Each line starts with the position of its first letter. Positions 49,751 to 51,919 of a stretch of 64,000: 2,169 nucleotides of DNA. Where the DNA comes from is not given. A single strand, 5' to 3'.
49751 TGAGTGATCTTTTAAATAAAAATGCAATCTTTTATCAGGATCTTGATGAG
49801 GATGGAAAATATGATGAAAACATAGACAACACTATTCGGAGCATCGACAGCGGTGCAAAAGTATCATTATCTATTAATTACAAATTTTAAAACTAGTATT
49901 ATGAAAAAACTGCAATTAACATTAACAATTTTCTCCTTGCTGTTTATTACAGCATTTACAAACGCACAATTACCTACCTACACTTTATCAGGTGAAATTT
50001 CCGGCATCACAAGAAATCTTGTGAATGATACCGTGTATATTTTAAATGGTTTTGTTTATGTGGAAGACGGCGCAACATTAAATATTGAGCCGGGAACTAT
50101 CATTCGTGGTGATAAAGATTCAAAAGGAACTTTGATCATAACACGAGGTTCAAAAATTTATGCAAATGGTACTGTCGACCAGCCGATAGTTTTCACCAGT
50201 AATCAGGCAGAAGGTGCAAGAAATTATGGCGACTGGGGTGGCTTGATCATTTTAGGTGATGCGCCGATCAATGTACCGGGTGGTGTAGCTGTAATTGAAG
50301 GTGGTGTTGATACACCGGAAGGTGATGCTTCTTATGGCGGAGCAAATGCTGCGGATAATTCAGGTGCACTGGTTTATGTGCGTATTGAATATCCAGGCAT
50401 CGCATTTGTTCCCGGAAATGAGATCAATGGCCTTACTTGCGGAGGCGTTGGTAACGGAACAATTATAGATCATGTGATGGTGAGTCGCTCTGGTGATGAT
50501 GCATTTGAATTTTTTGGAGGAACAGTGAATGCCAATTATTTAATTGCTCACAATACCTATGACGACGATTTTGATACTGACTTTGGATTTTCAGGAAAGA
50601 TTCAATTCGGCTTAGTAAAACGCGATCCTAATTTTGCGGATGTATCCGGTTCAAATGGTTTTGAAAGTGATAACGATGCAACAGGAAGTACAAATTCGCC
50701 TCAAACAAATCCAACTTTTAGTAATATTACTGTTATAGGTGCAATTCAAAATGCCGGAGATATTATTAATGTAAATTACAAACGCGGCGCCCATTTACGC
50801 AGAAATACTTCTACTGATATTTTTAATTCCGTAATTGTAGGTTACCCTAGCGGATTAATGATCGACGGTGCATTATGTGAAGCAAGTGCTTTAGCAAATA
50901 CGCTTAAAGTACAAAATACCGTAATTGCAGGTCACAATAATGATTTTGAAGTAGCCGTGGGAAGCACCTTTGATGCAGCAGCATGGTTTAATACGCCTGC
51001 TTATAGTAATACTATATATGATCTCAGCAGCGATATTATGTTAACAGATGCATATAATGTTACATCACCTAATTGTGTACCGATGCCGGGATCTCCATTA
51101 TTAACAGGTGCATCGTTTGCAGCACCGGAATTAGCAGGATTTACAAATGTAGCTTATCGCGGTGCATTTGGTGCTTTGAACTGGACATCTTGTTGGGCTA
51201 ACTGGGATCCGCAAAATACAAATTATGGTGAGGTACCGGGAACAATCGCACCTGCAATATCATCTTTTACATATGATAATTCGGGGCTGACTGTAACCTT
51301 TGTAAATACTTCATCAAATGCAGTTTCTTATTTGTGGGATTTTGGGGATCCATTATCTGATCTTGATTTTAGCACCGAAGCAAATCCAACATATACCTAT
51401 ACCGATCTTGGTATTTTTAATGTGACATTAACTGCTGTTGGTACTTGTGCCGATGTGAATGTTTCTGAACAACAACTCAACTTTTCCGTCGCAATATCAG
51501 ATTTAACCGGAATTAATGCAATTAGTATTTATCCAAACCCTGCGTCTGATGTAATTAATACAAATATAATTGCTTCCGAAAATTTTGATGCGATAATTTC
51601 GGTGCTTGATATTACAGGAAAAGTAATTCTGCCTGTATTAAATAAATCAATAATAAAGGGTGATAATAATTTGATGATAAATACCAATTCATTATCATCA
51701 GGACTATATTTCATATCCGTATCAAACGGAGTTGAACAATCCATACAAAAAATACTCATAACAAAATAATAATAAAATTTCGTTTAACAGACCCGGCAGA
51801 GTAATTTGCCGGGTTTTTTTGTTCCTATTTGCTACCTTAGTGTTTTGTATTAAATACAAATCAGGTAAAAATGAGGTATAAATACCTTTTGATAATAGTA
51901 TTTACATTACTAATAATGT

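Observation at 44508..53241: TonB-dependent receptor flanked by two paralogous T9SS-sorted beta-helix proteins and a BNR-like protein: candidate SusD-independent capture and uptake locus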

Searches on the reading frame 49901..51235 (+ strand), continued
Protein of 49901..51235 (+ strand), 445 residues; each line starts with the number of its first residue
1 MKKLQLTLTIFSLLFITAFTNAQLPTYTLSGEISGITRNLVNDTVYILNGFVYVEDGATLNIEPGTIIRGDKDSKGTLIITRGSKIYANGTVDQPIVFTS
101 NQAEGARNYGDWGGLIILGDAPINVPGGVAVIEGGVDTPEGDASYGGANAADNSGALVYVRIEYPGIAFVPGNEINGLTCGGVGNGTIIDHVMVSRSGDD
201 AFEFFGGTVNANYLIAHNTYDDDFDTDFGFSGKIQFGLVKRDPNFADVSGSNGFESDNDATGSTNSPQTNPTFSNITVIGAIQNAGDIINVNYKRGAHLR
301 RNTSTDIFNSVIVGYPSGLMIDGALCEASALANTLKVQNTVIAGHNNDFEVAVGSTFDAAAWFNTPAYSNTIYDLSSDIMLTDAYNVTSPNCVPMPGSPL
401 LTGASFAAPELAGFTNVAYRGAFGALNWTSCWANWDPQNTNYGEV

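Call 75: search_protein_families(library=pfam, proteins=[L007:12735-14075:+], max_evalue=1)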
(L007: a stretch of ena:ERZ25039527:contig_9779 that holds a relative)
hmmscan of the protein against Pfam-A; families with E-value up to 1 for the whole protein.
L007:12735-14075:+ (446 aa): 1 family
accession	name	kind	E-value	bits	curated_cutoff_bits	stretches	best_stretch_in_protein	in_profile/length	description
PF17806.6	SO_alpha_A3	-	0.19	12.5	23.1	1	357-422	4-65/87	Sarcosine oxidase A3 domain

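Call 90: get_annotated_region(hit=H2, flank=7000)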
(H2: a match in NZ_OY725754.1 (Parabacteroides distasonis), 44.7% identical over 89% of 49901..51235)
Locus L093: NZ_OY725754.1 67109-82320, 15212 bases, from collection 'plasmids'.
description: Parabacteroides distasonis strain Parabacteroides distasonis TSDC17.2-1.1 plasmid 9, complete sequence
organism: Parabacteroides distasonis (NCBI taxid 823)
taxonomy: Bacteria; Bacteroidota; Bacteroidia; Bacteroidales; Tannerellaceae; Parabacteroides; Parabacteroides distasonis
host: -; source: -; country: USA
typing (MOB-suite, as given by PLSDB): non-mobilizable
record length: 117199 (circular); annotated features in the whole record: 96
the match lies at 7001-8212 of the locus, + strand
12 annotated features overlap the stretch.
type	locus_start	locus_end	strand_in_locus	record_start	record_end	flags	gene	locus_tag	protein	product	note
CDS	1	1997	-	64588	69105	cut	gltB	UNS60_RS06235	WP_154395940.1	glutamate synthase large subunit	GO:0006537 - glutamate biosynthetic process [Evidence IEA]; GO:0006807 - nitrogen compound metabolic process [Evidence ...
CDS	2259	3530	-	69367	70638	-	-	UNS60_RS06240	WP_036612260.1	DUF3843 family protein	-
CDS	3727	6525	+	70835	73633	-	-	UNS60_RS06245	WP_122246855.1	TonB-dependent receptor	-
CDS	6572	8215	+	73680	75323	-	-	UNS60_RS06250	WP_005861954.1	Ig-like domain-containing protein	-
CDS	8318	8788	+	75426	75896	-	-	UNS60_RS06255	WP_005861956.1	toxin-antitoxin system YwqK family antitoxin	-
CDS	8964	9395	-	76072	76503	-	-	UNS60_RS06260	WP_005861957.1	RNA-binding S4 domain-containing protein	-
CDS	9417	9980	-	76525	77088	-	pth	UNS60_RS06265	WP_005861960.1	aminoacyl-tRNA hydrolase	GO:0006412 - translation [Evidence IEA]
CDS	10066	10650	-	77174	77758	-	-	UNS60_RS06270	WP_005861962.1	50S ribosomal protein L25/general stress protein Ctc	GO:0006412 - translation [Evidence IEA]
CDS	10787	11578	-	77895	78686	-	-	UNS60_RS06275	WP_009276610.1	SDR family NAD(P)-dependent oxidoreductase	-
CDS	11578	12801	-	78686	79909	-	-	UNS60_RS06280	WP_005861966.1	NADH:flavin oxidoreductase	-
CDS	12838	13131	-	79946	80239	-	-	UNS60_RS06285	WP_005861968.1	PG0541 family transporter-associated protein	-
CDS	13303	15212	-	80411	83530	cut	-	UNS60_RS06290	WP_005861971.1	efflux RND transporter permease subunit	-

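Call 91: get_annotated_region(hit=H1, flank=7000)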
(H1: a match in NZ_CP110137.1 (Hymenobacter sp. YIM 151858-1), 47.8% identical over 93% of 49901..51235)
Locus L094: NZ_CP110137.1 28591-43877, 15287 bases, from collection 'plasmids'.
description: Hymenobacter sp. YIM 151858-1 plasmid unnamed1
organism: Hymenobacter sp. YIM 151858-1 (NCBI taxid 2987688)
taxonomy: Bacteria; Bacteroidota; Cytophagia; Cytophagales; Hymenobacteraceae; Hymenobacter; Hymenobacter sp. YIM 151858-1
host: -; source: whole organism,soil sample; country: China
typing (MOB-suite, as given by PLSDB): non-mobilizable
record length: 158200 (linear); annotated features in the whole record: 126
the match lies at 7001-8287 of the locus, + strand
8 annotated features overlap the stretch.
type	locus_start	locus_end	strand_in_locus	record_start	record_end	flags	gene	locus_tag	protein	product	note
CDS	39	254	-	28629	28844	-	-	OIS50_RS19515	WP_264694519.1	PID-CTERM protein-sorting domain-containing protein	-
CDS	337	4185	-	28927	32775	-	-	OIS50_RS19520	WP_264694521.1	T9SS type A sorting domain-containing protein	-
CDS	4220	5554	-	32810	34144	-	-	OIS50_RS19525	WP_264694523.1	DNA/RNA non-specific endonuclease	-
CDS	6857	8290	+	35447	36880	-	-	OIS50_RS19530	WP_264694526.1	cell shape-determining protein MreB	-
CDS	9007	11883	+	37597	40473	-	-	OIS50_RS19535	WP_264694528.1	TonB-dependent receptor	-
CDS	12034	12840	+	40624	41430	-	-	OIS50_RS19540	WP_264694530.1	hypothetical protein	-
CDS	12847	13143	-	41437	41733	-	-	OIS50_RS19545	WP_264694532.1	hypothetical protein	-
CDS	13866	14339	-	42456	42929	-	-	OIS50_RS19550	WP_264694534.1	hypothetical protein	-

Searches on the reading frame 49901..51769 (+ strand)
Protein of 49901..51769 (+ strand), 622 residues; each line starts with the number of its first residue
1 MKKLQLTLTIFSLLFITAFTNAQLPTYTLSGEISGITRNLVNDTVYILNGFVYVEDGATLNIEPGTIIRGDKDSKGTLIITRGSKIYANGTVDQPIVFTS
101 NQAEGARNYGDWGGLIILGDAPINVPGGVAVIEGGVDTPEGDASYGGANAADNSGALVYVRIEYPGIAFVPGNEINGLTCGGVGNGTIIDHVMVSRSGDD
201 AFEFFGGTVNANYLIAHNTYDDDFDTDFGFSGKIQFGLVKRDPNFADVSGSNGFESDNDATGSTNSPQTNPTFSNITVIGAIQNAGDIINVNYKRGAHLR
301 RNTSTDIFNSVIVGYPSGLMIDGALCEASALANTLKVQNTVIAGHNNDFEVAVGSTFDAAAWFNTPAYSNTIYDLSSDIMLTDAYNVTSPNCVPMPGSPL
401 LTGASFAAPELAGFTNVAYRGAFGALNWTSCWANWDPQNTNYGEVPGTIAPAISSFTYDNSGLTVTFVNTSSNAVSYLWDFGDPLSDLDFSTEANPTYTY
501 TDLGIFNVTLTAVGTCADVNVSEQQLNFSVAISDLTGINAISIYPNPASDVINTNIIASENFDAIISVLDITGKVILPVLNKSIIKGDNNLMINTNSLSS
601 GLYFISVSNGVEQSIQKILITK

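Call 4: search_protein_families(library=pfam, proteins=[window:49901-51769:+], max_evalue=0.01)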
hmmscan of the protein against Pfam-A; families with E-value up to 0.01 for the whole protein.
window:49901-51769:+ (622 aa): 3 families
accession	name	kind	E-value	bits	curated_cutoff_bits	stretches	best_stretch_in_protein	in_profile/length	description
PF18962.6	Por_Secre_tail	-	4.4e-14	53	27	1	543-620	1-75/75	Secretion system C-terminal sorting domain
PF00801.26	PKD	-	1.2e-07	32.1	23.5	1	461-513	13-66/80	PKD domain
PF18911.6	PKD_4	-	6.2e-07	29.8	27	1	464-513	23-69/85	PKD domain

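Call 6: search_protein_families(library=ncbifam, proteins=[window:49901-51769:+], max_evalue=0.01)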
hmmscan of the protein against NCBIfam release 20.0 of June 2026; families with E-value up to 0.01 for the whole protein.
window:49901-51769:+ (622 aa): 4 families
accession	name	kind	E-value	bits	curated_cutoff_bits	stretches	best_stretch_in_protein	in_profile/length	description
NF038113.1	T9SSA_dep_M36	equivalog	1.7e-11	43.1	885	1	517-620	769-868/869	T9SS-dependent M36 family metallopeptidase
TIGR04183.1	Por_Secre_tail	domain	5.8e-10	39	23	1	543-620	1-71/72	T9SS type A sorting domain-containing protein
NF052323.1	T9SSA_dep_M6i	equivalog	6.3e-05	21.1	600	1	544-616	961-1033/1043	T9SS-dependent M6-like inactivated metalloprotease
NF033707.1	T9SS_sortase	equivalog_domain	0.00022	19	420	1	504-588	964-1048/1095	type IX secretion system sortase PorU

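Call 7: search_solved_structures(query=window:49901-51769:+, max_evalue=1)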
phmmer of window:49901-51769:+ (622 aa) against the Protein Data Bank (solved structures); distinct sequences matched with E-value up to 1: 8.
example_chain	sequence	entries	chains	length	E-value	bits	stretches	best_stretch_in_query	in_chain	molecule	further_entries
4l9d_A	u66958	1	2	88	2e-08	36.5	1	449-526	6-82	Protease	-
9lrk_A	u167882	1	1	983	2.2e-05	26.5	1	473-520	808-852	Collagenase ColH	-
9lqj_A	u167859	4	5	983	2.2e-05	26.5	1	473-520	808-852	Collagenase ColH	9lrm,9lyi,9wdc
4jgu_A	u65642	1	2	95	0.00015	23.8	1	473-520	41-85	ColH protein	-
6aem_A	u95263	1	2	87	0.0025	19.7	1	453-520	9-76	PKD domain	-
4u7k_A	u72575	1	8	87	0.055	15.3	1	470-521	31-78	ColH protein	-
4u6t_A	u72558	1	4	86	0.056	15.3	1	470-521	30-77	ColH protein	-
8glk_D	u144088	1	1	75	0.39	12.5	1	541-620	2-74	Endonuclease I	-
